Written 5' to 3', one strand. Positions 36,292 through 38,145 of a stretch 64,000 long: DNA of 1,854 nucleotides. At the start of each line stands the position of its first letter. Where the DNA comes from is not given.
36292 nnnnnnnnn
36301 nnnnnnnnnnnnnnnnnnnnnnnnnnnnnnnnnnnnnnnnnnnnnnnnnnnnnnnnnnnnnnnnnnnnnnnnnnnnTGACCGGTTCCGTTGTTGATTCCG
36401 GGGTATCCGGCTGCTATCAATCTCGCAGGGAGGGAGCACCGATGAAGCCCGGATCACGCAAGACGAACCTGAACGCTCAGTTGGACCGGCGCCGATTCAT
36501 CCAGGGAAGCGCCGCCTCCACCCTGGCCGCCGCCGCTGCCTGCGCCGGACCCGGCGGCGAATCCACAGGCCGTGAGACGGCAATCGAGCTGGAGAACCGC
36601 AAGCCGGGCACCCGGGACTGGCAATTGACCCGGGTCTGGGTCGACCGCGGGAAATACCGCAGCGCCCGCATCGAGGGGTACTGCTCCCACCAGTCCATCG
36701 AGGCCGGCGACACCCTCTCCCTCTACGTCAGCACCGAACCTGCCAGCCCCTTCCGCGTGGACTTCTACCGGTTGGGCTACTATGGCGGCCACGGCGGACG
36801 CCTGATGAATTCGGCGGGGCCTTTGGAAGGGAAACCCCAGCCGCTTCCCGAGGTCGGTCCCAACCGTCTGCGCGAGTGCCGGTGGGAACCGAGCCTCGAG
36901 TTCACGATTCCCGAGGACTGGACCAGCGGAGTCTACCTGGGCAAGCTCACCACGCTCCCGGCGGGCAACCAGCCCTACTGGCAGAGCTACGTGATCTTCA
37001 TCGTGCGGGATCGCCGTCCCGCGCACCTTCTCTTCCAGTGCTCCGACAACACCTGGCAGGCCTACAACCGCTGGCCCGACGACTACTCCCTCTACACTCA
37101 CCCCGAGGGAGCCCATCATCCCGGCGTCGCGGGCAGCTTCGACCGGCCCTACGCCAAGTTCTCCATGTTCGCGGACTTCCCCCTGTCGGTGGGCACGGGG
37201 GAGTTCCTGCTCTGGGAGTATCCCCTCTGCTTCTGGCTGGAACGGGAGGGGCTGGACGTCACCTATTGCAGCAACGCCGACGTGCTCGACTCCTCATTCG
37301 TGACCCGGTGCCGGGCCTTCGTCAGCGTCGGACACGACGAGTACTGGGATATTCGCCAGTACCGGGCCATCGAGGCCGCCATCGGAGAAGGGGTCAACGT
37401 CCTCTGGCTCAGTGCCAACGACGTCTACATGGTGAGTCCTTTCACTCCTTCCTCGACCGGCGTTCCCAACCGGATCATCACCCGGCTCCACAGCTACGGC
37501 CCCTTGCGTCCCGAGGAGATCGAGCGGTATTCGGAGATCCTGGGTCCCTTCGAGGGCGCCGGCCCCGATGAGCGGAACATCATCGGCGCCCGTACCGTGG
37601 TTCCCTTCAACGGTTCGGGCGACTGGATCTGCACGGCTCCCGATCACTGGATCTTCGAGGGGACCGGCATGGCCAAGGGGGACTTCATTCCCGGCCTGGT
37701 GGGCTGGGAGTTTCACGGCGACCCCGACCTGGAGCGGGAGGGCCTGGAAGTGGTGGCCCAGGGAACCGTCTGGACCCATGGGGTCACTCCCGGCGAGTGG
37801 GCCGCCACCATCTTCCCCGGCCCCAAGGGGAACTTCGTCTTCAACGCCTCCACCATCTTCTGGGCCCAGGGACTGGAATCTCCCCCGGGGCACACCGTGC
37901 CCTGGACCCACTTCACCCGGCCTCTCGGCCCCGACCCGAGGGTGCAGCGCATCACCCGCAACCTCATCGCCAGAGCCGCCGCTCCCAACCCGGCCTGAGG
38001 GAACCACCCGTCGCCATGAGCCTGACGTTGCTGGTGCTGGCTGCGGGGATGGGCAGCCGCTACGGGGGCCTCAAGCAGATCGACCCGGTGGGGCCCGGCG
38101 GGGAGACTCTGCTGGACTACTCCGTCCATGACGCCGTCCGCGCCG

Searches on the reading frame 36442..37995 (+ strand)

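Call 78: search_protein_families(library=pfam, proteins=[window:36442-37995:+], max_evalue=0.001)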
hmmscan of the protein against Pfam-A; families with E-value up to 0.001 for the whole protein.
window:36442-37995:+ (518 aa): 1 family
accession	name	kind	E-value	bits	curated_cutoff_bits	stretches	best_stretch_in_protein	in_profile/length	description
PF20254.3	DMFA2_C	-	4.9e-75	253.7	27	1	105-479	1-369/374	N,N-dimethylformamidase beta subunit-like, C-terminal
